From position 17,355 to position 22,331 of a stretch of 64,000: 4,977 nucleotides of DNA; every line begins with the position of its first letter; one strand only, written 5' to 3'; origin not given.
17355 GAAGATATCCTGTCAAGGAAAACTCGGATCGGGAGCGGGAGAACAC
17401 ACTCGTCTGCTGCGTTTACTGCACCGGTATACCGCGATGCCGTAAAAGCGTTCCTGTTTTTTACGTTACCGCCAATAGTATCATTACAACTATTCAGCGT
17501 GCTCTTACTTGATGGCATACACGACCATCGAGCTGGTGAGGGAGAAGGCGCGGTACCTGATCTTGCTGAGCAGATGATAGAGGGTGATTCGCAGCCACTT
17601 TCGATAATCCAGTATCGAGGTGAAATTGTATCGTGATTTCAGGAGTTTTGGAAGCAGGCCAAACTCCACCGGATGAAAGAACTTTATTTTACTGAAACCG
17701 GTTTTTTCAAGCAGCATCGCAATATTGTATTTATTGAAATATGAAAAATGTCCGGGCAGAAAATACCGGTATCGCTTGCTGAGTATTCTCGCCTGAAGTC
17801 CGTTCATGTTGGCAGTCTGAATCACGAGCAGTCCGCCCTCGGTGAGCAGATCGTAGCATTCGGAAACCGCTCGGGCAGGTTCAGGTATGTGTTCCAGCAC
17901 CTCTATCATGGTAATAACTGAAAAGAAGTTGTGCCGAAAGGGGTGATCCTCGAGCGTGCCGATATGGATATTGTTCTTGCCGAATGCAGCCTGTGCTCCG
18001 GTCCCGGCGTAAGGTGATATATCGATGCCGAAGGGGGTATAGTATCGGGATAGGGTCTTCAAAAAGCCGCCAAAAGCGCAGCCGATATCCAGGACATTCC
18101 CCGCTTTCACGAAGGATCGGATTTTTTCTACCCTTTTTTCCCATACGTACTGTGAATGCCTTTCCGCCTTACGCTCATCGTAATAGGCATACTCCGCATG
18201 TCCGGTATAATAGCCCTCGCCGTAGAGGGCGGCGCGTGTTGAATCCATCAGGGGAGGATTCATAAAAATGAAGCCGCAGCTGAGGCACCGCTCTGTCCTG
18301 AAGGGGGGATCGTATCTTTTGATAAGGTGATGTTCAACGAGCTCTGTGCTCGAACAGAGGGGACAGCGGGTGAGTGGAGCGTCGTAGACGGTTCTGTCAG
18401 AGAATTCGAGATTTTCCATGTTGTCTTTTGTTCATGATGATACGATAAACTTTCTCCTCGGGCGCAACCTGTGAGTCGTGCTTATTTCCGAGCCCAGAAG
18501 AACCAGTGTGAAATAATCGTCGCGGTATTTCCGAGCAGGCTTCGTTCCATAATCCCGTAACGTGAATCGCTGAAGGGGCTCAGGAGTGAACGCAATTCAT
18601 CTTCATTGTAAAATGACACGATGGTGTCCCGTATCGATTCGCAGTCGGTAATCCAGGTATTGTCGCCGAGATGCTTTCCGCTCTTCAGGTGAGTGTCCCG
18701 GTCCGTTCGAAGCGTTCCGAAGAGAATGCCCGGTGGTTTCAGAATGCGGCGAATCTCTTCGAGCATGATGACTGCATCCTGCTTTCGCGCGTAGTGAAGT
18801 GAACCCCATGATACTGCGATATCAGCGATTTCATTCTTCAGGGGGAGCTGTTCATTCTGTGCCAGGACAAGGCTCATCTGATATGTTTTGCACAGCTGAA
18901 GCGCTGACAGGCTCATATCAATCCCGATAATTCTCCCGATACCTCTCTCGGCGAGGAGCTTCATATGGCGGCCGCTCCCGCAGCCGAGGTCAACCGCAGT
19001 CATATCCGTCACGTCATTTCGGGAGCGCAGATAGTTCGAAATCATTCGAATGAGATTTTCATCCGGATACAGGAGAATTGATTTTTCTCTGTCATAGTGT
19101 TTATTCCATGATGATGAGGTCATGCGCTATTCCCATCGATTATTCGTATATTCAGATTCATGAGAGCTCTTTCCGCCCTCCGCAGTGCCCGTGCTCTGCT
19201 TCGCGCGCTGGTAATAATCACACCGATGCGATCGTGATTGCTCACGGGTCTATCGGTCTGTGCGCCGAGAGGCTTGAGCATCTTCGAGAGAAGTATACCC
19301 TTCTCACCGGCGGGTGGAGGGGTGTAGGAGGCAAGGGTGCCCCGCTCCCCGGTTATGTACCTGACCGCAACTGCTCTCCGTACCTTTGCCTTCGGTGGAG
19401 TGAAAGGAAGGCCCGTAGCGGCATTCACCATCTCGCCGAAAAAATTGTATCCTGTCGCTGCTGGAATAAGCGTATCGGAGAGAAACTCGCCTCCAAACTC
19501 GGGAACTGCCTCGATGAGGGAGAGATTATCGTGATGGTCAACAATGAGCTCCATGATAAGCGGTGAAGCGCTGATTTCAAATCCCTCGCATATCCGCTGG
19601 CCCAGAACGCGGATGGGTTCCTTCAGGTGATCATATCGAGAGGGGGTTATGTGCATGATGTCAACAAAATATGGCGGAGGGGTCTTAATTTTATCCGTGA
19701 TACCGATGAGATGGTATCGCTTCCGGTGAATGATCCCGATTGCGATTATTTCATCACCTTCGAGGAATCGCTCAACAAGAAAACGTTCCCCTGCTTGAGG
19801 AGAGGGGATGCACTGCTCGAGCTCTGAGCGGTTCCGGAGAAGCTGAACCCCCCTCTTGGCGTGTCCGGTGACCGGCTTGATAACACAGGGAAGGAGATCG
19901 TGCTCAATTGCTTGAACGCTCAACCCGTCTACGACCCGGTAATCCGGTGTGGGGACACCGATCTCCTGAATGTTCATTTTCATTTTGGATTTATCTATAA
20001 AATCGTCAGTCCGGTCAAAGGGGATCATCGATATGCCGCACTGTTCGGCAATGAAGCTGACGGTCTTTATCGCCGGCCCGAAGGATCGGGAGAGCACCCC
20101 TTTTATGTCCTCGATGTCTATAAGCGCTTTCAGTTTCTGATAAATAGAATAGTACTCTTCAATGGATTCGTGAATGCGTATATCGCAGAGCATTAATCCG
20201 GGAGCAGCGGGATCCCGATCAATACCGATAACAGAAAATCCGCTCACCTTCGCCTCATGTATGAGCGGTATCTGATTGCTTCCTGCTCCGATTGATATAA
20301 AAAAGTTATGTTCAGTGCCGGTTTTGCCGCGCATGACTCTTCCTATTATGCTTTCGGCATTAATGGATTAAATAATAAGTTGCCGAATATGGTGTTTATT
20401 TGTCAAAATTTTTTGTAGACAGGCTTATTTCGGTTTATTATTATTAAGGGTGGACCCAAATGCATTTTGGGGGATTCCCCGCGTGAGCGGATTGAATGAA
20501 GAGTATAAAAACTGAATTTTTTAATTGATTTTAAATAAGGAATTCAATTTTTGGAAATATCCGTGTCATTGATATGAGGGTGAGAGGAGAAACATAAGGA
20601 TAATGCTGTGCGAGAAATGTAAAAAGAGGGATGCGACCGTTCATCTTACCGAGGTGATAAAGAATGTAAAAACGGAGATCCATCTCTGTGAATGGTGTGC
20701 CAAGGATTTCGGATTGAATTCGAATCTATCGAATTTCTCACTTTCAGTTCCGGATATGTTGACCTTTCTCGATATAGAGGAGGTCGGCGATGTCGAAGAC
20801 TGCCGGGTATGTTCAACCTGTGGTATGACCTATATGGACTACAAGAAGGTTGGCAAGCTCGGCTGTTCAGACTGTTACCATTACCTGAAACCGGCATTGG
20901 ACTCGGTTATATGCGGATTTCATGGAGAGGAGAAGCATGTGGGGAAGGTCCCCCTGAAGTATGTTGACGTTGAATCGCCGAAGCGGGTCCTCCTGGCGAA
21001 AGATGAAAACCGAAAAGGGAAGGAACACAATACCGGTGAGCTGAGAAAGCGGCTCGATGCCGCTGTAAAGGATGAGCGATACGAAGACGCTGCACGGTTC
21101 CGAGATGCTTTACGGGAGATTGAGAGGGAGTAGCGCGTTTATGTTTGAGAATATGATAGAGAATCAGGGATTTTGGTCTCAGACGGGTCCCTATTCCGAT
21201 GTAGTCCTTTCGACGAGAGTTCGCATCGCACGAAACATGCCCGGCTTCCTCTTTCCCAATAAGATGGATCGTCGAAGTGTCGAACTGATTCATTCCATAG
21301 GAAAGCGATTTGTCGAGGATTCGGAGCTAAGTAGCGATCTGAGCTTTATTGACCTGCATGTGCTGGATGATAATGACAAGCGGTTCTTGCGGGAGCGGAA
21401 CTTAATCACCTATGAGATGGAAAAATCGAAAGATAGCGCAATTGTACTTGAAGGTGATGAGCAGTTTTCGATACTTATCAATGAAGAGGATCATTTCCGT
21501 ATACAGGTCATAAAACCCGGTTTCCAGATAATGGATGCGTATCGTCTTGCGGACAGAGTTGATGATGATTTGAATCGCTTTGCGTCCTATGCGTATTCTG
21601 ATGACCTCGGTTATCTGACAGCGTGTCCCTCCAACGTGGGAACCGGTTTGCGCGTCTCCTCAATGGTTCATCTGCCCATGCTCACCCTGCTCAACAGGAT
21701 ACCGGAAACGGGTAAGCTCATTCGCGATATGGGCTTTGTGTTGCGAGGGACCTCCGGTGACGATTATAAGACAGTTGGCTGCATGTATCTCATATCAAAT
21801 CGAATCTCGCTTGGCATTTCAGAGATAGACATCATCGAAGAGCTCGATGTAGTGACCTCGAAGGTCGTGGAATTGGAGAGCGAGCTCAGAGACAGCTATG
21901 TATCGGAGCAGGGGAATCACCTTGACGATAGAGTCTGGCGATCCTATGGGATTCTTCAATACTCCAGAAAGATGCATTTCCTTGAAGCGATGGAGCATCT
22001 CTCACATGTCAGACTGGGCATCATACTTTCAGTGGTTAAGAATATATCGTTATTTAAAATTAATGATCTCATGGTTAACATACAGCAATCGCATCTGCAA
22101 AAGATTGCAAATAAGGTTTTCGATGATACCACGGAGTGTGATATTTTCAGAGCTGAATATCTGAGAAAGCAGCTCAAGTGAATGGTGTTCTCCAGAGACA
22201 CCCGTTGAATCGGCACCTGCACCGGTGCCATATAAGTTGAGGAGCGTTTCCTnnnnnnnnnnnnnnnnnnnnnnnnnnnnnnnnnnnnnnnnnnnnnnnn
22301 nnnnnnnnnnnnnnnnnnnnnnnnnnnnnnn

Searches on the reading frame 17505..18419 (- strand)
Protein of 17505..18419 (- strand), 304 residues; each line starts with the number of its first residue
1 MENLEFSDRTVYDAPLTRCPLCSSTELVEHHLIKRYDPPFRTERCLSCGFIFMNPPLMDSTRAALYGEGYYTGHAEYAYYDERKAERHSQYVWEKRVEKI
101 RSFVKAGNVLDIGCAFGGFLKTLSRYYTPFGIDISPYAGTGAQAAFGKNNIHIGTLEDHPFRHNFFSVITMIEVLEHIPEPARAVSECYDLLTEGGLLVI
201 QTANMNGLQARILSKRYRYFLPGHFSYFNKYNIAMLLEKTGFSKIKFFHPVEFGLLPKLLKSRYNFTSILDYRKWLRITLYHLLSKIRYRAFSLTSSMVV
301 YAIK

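Call 8: search_protein_families(library=pfam, proteins=[window:17505-18419:-])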
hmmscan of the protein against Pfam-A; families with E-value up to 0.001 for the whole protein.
window:17505-18419:- (304 aa): 6 families
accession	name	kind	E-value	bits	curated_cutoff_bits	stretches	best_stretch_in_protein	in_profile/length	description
PF13489.12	Methyltransf_23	-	1.8e-22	80.2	27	1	87-244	3-161/164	Methyltransferase domain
PF08241.18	Methyltransf_11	-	2.4e-16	60.6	21.2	1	110-200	1-95/95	Methyltransferase domain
PF13649.12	Methyltransf_25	-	2e-11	44.8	27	1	109-196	1-97/97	Methyltransferase domain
PF08242.18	Methyltransf_12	-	2.6e-10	41.3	30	1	110-198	1-98/98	Methyltransferase domain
PF13847.12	Methyltransf_31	-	1.6e-08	34.8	27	1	105-214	3-124/145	Methyltransferase domain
PF08003.17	Methyltransf_9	-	3.1e-06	26.8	23.8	1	85-248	96-266/315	Protein of unknown function (DUF1698)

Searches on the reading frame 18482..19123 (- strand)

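Call 8: search_protein_families(library=pfam, proteins=[window:18482-19123:-])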
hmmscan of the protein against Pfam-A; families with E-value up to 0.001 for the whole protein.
window:18482-19123:- (213 aa): 8 families
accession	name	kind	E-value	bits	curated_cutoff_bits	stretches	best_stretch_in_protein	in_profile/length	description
PF08241.18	Methyltransf_11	-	3.2e-16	60.2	21.2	1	44-135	1-94/95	Methyltransferase domain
PF13649.12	Methyltransf_25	-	1.1e-15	58.5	27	1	44-132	2-97/97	Methyltransferase domain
PF13847.12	Methyltransf_31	-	1.3e-12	48.1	27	1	40-135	4-108/145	Methyltransferase domain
PF13489.12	Methyltransf_23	-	1e-11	45.3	27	1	37-181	20-154/164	Methyltransferase domain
PF08242.18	Methyltransf_12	-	1.1e-08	36.1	30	1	44-134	1-98/98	Methyltransferase domain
PF03291.22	mRNA_G-N7_MeTrfase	-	1.4e-06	28.1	26.6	1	27-81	48-104/315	mRNA (guanine-N(7))-methyltransferase domain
PF05148.21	Methyltransf_8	-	1.9e-05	25.1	27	1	22-135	57-155/219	Hypothetical methyltransferase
PF01209.24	Ubie_methyltran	-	6.1e-05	22.9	20.1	1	7-135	17-150/233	ubiE/COQ5 methyltransferase family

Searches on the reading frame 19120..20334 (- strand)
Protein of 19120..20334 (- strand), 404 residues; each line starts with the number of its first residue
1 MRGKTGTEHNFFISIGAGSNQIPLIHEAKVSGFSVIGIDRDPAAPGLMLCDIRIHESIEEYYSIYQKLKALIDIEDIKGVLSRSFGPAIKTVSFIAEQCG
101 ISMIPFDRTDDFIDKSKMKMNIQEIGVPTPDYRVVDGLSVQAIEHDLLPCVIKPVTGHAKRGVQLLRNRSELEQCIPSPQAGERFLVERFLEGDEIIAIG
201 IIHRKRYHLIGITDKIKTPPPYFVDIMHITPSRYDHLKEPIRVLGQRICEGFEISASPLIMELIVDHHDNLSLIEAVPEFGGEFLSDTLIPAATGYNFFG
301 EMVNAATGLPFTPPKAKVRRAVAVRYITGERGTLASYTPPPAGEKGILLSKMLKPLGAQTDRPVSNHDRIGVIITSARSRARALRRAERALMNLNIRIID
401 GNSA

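Call 8: search_protein_families(library=pfam, proteins=[window:19120-20334:-])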
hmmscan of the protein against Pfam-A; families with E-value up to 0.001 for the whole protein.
window:19120-20334:- (404 aa): 4 families
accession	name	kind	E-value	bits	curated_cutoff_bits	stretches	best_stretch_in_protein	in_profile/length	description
PF13535.11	ATP-grasp_4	-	6.8e-11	42.5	27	1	148-284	3-157/160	ATP-grasp domain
PF18603.7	LAL_C2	-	3e-07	31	29.4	1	331-398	8-77/78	L-amino acid ligase C-terminal domain 2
PF02655.19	ATP-grasp_3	-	7.7e-06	26.5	23.2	1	114-251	3-129/160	ATP-grasp domain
PF02222.28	ATP-grasp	-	0.00015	21.9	27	1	122-199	3-84/179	ATP-grasp domain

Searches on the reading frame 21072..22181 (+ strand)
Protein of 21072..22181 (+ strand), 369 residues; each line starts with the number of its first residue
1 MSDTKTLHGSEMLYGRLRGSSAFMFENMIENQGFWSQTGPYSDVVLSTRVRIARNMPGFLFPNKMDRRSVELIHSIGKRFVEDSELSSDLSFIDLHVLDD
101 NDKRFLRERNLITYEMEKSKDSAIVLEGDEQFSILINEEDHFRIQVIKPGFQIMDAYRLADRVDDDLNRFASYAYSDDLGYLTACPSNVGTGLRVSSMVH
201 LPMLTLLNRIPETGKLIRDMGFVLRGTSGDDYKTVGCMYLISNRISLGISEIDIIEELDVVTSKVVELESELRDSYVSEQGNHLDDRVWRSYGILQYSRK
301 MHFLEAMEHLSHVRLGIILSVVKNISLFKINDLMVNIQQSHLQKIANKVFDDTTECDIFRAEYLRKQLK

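Call 8: search_protein_families(library=pfam, proteins=[window:21072-22181:+])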
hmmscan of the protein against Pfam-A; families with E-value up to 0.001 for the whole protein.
window:21072-22181:+ (369 aa): 1 family
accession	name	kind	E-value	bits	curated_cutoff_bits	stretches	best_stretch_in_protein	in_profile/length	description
PF00217.24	ATP-gua_Ptrans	-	2.7e-52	177.6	22.4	1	78-271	7-202/203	ATP:guanido phosphotransferase, C-terminal catalytic domain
